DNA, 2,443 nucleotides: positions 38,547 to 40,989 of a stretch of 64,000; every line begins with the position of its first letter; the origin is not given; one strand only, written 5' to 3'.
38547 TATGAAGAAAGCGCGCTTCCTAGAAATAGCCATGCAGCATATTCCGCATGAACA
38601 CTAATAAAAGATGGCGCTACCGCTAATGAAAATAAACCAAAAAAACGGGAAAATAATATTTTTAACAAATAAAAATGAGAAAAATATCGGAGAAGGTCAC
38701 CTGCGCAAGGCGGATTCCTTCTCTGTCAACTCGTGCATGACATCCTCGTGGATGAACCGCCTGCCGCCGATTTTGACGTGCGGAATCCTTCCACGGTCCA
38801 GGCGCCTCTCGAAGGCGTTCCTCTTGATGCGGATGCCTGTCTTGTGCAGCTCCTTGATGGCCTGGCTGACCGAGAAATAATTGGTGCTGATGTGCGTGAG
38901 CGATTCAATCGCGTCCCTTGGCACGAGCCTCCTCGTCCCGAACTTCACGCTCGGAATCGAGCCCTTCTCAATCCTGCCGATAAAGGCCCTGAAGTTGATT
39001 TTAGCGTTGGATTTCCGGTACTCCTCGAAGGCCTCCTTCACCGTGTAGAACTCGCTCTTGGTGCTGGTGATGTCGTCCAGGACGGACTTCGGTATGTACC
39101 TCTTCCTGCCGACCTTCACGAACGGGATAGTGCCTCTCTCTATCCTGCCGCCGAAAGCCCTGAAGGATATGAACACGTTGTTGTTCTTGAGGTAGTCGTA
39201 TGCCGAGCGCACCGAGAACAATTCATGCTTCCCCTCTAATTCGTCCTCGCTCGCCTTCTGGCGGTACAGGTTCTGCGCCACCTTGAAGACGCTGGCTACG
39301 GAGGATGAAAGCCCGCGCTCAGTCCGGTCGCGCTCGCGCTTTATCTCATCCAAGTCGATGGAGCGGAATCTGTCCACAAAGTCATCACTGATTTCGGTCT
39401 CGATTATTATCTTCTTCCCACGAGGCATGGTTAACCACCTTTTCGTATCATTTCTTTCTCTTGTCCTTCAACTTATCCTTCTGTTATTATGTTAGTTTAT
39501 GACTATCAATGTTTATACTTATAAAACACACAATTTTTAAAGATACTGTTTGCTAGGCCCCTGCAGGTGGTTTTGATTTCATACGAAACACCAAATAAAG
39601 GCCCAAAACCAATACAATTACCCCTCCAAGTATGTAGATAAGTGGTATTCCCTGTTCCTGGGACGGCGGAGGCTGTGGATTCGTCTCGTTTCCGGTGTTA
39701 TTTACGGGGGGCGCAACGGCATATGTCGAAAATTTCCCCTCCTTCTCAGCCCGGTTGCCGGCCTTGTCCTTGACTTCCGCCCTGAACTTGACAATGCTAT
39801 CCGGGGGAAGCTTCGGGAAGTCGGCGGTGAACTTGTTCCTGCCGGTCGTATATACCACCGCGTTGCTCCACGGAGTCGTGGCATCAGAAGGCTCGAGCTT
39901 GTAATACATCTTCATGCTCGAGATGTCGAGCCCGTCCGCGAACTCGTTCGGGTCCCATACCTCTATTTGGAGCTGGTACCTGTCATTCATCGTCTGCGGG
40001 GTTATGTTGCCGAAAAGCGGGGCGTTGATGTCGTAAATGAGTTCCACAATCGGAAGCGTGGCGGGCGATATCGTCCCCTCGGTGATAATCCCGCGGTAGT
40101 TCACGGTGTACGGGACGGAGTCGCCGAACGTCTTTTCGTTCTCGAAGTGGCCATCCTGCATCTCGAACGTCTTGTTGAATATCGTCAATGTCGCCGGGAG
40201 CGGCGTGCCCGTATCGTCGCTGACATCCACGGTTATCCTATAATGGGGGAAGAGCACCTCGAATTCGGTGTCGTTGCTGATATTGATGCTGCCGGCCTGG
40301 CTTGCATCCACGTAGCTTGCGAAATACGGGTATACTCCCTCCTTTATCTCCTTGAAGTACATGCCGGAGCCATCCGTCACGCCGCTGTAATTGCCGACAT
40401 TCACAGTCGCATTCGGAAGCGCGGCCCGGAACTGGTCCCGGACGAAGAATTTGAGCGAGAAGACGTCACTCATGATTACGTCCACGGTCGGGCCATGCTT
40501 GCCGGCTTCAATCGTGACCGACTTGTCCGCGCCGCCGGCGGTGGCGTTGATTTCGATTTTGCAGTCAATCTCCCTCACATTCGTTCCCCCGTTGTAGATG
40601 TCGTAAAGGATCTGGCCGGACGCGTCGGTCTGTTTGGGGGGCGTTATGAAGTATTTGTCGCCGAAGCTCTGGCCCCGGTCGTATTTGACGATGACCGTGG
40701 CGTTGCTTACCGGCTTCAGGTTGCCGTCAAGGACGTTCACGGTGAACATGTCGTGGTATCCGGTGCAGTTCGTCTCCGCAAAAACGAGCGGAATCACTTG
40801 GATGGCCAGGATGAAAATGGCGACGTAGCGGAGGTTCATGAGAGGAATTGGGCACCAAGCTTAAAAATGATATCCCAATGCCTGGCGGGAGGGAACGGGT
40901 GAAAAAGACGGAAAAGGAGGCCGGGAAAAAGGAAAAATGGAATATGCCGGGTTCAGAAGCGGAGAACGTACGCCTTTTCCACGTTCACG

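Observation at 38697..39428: Protein built from three tandem excisionase-type HTH domains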

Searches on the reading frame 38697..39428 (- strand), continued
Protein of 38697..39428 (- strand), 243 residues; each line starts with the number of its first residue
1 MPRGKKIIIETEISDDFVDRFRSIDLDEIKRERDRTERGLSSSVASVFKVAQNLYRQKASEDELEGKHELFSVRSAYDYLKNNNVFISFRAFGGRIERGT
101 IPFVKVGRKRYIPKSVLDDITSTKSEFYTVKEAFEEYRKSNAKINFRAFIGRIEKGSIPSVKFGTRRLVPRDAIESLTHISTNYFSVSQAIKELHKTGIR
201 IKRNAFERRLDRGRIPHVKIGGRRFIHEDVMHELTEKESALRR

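Call 32: fold_search(model_id=the predicted structure, library=pdb)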
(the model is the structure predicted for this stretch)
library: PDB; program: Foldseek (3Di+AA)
matches with E <= 10: 514; with E <= 0.001: 0
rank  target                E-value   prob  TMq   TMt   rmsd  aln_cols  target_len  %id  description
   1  4pm3_B                2.2e-02  0.91  0.21  0.39  11.0       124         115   15  Structure of the double-stranded DNA binding type IV secretion protein TraN from Enterococcus (released 2014-07-30)
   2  4p0z                  2.5e-02  0.85  0.21  0.38  11.2       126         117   17  Structure of the double stranded DNA binding type IV secretion protein TraN from Enterococcus (released 2014-07-30)
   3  8b9x_A                2.8e-02  0.16  0.14  0.14  16.7       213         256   13  Chimeric protein of human UFM1 E3 ligase, UFL1, and DDRGK1 (released 2023-10-25)
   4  4p0y_A                6.5e-02  0.66  0.20  0.37  11.3       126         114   19  Structure of the double stranded DNA binding type IV secretion protein TraN from Enterococcus (released 2014-07-30)
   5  5d43_B                8.2e-02  0.47  0.20  0.30  16.6       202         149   10  crystal structrue of Mouse centrin 1 in calcium-saturated form (released 2016-09-07)
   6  1lin                  8.7e-02  0.25  0.16  0.24  20.4       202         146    9  CALMODULIN COMPLEXED WITH TRIFLUOPERAZINE (1:4 COMPLEX) (released 1996-03-08)
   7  4pm3_A                1.4e-01  0.63  0.21  0.39  11.1       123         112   15  Structure of the double-stranded DNA binding type IV secretion protein TraN from Enterococcus (released 2014-07-30)
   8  2zhg_A                1.5e-01  0.63  0.22  0.39   6.9       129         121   16  Crystal structure of SoxR in complex with DNA (released 2008-03-25)
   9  8ohd_A                1.5e-01  0.09  0.16  0.08  16.3       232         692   12  60S ribosomal subunit bound to the E3-UFM1 complex - state 3 (native) (released 2024-02-21)
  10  2zhh                  2.0e-01  0.77  0.18  0.34   6.0        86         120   16  Crystal structure of SoxR (released 2008-03-25)
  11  2v01                  2.0e-01  0.25  0.21  0.29  13.1       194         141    9  Recombinant vertebrate calmodulin complexed with Pb (released 2007-08-14)
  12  3fwc_A                2.4e-01  0.30  0.19  0.30  16.5       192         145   10  Sac3:Sus1:Cdc31 complex (released 2009-04-14)
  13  5d43_A                2.4e-01  0.28  0.20  0.30  16.4       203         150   10  crystal structrue of Mouse centrin 1 in calcium-saturated form (released 2016-09-07)
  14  1iwq_A                2.4e-01  0.20  0.17  0.26  19.7       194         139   10  Crystal Structure of MARCKS calmodulin binding domain peptide complexed with Ca2+/Calmodulin (released 2003-03-11)
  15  4bw8_B                2.5e-01  0.25  0.21  0.30  12.8       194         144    8  Calmodulin with small bend in central helix (released 2014-01-15)
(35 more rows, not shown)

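Call 33: find_related_loci(query=A2, collection=genome_contigs, flank=8000)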
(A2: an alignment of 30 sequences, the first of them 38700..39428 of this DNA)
Query A2 (243 aa) in genome_contigs; peptide patterns used: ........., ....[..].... (x = any residue, [..] = any of these).
119 stretches matched a pattern; 103 encode a relative of the query (tblastn E <= 1e-3); the best 80 are kept; 80 distinct loci.
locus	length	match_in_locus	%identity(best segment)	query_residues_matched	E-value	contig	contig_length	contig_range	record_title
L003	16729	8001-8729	97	1-243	9e-155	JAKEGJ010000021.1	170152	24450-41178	MAG: Candidatus Micrarchaeota archaeon isolate PMV_4.13 PMV_4.13.k101_3059297, whole genome shotgun sequence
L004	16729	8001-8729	95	1-243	2e-153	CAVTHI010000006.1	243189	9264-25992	MAG: uncultured archaeon isolate MFD05942.bin.2.360 genome assembly, contig: contig_38316, whole genome shotgun sequence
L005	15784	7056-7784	95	1-243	2e-153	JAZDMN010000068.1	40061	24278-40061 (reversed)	MAG: Candidatus Micrarchaeota archaeon isolate MEGAHIT-group-0.655 k141_11498632, whole genome shotgun sequence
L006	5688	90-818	95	1-243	1e-154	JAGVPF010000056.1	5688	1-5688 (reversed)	MAG: archaeon isolate DeMMO3_33 c_000000082023, whole genome shotgun sequence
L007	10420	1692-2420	93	1-243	5e-150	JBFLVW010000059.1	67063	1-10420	MAG: Candidatus Micrarchaeota archaeon isolate MAG016 MAG016_59, whole genome shotgun sequence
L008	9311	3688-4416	93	1-243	3e-149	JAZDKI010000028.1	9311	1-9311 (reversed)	MAG: Candidatus Micrarchaeota archaeon isolate MEGAHIT-group-0.526 k141_2657689, whole genome shotgun sequence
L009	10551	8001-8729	91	1-243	9e-149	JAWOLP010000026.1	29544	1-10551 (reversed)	MAG: Candidatus Micrarchaeia archaeon isolate bin_281 c_000006755199, whole genome shotgun sequence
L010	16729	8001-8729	91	1-243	2e-148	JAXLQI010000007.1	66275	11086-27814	MAG: Candidatus Micrarchaeia archaeon isolate STL-MIC1 C1.33.fa-7, whole genome shotgun sequence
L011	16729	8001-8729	92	1-243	5e-148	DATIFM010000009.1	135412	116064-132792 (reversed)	MAG TPA_asm: Candidatus Bilamarchaeum sp. isolate SMAG_U16395 k141_1750179, whole genome shotgun sequence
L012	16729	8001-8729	92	1-243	4e-148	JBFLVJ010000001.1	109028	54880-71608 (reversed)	MAG: Candidatus Micrarchaeota archaeon isolate MAG003 MAG003_1, whole genome shotgun sequence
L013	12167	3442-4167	90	1-242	7e-147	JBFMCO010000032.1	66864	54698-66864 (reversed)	MAG: Candidatus Micrarchaeota archaeon isolate MAG195 MAG195_32, whole genome shotgun sequence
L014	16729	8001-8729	92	1-243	6e-146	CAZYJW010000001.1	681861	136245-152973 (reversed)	MAG TPA_asm: Candidatus Micrarchaeota archaeon isolate binchicken_co27_231 genome assembly, contig: NODE_5_length_681861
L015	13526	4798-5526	89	1-243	3e-144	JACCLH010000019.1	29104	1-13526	MAG: Candidatus Micrarchaeota archaeon isolate Sv348 k141_1902598, whole genome shotgun sequence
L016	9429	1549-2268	88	1-240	4e-143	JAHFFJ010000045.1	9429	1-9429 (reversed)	MAG: Candidatus Micrarchaeota archaeon isolate nzgw29 NODE_5586_length_9430_cov_3.905683, whole genome shotgun sequence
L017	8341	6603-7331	87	1-243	9e-142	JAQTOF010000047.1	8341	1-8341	MAG: Candidatus ainarchaeum sp. isolate STA_81 NODE_18374_length_8341_cov_2.590090_Sandtown_A, whole genome shotgun sequ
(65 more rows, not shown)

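Call 43: list_cluster_members(proteins=[P0121, P0123, P0124, P0127, P0128, P0131, P0135, P0137, P0143, P0149])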
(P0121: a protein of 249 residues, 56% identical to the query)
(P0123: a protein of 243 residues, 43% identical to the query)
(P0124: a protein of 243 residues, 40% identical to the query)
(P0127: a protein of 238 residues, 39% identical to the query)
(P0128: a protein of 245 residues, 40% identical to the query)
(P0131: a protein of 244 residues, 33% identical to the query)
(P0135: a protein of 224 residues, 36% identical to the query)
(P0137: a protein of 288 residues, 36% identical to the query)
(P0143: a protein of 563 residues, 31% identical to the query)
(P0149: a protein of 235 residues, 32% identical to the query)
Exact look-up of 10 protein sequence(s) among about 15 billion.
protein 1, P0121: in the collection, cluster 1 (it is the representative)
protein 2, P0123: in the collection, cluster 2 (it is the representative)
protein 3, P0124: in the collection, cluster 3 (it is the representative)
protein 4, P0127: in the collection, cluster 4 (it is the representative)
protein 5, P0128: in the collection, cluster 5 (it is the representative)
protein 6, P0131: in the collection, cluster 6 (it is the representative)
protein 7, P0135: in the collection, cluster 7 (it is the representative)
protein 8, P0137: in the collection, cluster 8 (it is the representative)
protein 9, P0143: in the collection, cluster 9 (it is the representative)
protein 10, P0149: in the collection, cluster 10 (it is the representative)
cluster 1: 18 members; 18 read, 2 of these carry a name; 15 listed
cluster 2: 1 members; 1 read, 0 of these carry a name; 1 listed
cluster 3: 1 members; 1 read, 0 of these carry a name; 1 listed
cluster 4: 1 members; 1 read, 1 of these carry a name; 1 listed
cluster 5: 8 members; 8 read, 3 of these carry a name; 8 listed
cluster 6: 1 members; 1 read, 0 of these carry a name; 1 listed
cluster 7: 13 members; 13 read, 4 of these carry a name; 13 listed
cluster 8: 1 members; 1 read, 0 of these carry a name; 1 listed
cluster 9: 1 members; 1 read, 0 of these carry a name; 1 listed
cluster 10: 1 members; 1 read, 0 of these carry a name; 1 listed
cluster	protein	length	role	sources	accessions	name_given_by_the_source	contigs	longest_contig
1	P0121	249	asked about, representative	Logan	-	-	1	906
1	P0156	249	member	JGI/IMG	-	hypothetical protein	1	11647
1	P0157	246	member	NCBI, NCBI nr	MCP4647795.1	MAG: hypothetical protein GY852_08730 [bacterium] | hypothetical protein [bacterium]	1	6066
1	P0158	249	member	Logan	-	-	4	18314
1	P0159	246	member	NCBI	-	-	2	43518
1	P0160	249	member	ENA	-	-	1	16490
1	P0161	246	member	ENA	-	-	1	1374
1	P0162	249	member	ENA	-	-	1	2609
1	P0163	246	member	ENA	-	-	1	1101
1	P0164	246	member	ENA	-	-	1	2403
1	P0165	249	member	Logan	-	-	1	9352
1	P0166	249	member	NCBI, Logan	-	-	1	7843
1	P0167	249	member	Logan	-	-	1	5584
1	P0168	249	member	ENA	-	-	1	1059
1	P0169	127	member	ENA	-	-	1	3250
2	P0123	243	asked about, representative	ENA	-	-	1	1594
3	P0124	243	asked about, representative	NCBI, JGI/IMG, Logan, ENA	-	-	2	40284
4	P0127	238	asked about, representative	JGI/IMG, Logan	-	hypothetical protein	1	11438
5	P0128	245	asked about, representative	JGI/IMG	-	hypothetical protein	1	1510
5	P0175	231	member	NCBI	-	-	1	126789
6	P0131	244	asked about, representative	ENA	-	-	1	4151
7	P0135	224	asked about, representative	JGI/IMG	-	hypothetical protein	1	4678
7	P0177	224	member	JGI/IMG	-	hypothetical protein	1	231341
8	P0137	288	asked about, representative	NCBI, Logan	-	-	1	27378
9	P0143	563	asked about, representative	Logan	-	-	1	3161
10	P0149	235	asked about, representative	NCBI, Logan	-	-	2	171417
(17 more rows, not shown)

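Call 45: find_encoding_contigs(protein=P0177, flank=6000, max_places=1)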
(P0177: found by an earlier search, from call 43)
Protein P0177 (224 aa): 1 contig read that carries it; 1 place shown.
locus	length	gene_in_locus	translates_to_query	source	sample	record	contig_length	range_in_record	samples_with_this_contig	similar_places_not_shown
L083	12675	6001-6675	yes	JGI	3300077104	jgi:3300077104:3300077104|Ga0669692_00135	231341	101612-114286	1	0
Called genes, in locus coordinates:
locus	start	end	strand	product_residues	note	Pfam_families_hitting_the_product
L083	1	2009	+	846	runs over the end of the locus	PF05124:S_layer_C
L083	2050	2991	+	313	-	PF13477:Glyco_trans_4_2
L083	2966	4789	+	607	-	-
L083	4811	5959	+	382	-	-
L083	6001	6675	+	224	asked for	-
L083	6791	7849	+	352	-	PF03463:eRF1_1, PF18854:baeRF_family10, PF03464:eRF1_2, PF18859:acVLRF1, PF03465:eRF1_3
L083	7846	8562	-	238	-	PF04414:tRNA_deacylase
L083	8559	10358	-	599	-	PF00753:Lactamase_B, PF23023:Anti-Pycsar_Apyc1 (weak), PF12706:Lactamase_B_2, PF16661:Lactamase_B_6, PF10996:Beta-Casp, PF07521:RMMBL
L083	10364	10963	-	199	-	PF00318:Ribosomal_S2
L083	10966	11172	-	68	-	PF01194:RNA_pol_N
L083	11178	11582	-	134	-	PF00380:Ribosomal_S9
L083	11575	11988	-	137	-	PF00572:Ribosomal_L13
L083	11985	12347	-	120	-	-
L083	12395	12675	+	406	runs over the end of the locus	PF00919:UPF0004, PF04055:Radical_SAM, PF01938:TRAM (weak)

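Call 46: find_encoding_contigs(protein=P0124, flank=6000, max_places=1)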
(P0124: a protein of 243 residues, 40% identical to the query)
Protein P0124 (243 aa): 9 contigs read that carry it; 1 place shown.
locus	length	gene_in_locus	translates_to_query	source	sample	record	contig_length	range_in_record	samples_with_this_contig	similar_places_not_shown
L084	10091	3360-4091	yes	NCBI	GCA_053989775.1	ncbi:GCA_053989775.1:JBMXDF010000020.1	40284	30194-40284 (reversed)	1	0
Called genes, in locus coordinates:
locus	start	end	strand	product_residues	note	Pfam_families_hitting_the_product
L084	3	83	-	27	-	?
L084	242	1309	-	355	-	PF13637:Ank_4 (faint), PF12796:Ank_2 (faint), PF00023:Ank (faint), PF13606:Ank_3 (faint), PF13857:Ank_5 (faint)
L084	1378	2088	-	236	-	PF00483:NTP_transferase, PF12804:NTP_transf_3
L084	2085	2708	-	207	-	PF01940:DUF92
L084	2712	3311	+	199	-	-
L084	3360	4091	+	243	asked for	PF12728:HTH_17 (faint)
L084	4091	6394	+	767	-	PF03104:DNA_pol_B_exo1, PF10108:DNA_pol_B_exo2, PF00136:DNA_pol_B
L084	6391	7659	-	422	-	PF02881:SRP54_N, PF00448:SRP54, PF13401:AAA_22, PF01656:CbiA (weak), PF02978:SRP_SPB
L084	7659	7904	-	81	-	PF07441:BofA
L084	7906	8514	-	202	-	PF02811:PHP (weak), PF13263:PHP_C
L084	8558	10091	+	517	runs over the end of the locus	PF02885:Glycos_trans_3N, PF00591:Glycos_transf_3, PF07831:PYNP_C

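Call 47: find_encoding_contigs(protein=P0175, flank=6000, max_places=1)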
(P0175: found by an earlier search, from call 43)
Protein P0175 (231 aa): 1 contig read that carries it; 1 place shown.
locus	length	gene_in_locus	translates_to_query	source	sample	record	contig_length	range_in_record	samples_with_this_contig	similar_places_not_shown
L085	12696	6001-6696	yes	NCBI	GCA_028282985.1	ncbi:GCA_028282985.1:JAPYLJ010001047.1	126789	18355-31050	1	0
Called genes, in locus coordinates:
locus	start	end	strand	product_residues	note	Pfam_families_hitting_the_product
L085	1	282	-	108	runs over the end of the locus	PF01253:SUI1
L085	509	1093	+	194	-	PF08551:DUF1751 (weak), PF01694:Rhomboid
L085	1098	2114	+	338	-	PF26356:Pelota_N, PF03465:eRF1_3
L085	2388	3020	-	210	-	PF06941:NT5C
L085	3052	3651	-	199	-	-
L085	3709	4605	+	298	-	PF04104:DNA_primase_lrg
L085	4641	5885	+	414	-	PF02403:Seryl_tRNA_N, PF00587:tRNA-synt_2b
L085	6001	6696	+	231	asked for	PF12728:HTH_17 (faint)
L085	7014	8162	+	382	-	PF13439:Glyco_transf_4, PF13579:Glyco_trans_4_4 (weak), PF00534:Glycos_transf_1, PF13692:Glyco_trans_1_4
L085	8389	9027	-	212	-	-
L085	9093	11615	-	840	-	-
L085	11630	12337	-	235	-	PF23204:KIF21A_2nd (weak)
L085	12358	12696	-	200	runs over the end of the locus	-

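Call 48: find_encoding_contigs(protein=P0137, flank=6000, max_places=1)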
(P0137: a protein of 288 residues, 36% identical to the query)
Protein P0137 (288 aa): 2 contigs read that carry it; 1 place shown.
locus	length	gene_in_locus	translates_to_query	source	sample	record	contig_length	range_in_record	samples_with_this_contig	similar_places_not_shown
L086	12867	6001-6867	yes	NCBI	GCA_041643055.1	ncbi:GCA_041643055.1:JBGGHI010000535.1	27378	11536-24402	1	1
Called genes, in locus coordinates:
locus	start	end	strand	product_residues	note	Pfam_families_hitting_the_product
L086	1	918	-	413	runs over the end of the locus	PF00578:AhpC-TSA, PF08534:Redoxin, PF13905:Thioredoxin_8, PF17991:Thioredoxin_10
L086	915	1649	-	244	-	PF02683:DsbD_TM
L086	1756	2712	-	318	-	PF01087:GalP_UDP_transf, PF16285:DUF4931_N (faint), PF01230:HIT (faint), PF16268:DUF4921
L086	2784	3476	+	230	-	PF09335:VTT_dom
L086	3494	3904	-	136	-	PF01850:PIN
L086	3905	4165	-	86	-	-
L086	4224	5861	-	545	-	PF01935:DUF87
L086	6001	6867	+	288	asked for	-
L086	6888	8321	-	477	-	PF00493:MCM (faint), PF05496:RuvB_N (faint), PF20030:bpMoxR (faint), PF00158:Sigma54_activat (faint), PF01078:Mg_chelatase, PF00004:AAA (faint), PF07728:AAA_5 (faint)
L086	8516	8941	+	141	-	-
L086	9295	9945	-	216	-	-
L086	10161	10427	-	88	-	-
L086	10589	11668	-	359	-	PF00571:CBS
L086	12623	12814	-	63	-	-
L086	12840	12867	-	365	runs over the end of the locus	-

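Call 49: find_encoding_contigs(protein=P0127, flank=6000, max_places=1)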
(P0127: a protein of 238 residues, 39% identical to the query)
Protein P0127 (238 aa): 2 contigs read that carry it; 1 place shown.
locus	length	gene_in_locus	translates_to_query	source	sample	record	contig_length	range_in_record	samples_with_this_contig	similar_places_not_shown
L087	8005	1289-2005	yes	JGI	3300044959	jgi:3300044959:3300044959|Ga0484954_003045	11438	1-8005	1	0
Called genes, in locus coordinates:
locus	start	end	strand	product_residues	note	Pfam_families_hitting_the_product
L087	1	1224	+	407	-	?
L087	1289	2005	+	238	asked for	PF20075:DUF6471 (faint)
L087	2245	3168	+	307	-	-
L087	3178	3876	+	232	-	PF00696:AA_kinase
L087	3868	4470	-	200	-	-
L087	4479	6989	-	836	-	-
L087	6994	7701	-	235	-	-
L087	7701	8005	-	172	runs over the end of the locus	-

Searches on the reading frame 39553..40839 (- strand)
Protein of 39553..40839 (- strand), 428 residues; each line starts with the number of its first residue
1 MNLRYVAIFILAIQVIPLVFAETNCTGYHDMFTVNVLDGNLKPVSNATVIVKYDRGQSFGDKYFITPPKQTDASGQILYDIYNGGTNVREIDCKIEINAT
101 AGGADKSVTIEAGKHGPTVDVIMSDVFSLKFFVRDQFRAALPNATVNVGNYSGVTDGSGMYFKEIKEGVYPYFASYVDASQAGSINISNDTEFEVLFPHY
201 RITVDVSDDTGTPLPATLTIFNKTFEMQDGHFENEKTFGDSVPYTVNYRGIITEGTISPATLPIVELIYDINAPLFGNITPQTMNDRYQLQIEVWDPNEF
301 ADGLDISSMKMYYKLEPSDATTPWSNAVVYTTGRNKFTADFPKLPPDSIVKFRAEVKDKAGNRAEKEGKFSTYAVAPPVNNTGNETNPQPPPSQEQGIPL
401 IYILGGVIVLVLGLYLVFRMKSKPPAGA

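Call 23: search_protein_families(library=pfam, proteins=[window:39553-40839:-], max_evalue=0.001)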
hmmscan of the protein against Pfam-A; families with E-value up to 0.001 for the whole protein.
window:39553-40839:- (428 aa): 2 families
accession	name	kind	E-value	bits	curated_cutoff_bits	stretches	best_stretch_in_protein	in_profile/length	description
PF02369.22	Big_1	-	8.7e-06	26.2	34.9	0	32-110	21-90/93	Bacterial Ig-like domain (group 1)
PF13620.12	CarboxypepD_reg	-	2.5e-05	25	32.3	0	132-181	5-61/82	Carboxypeptidase regulatory-like domain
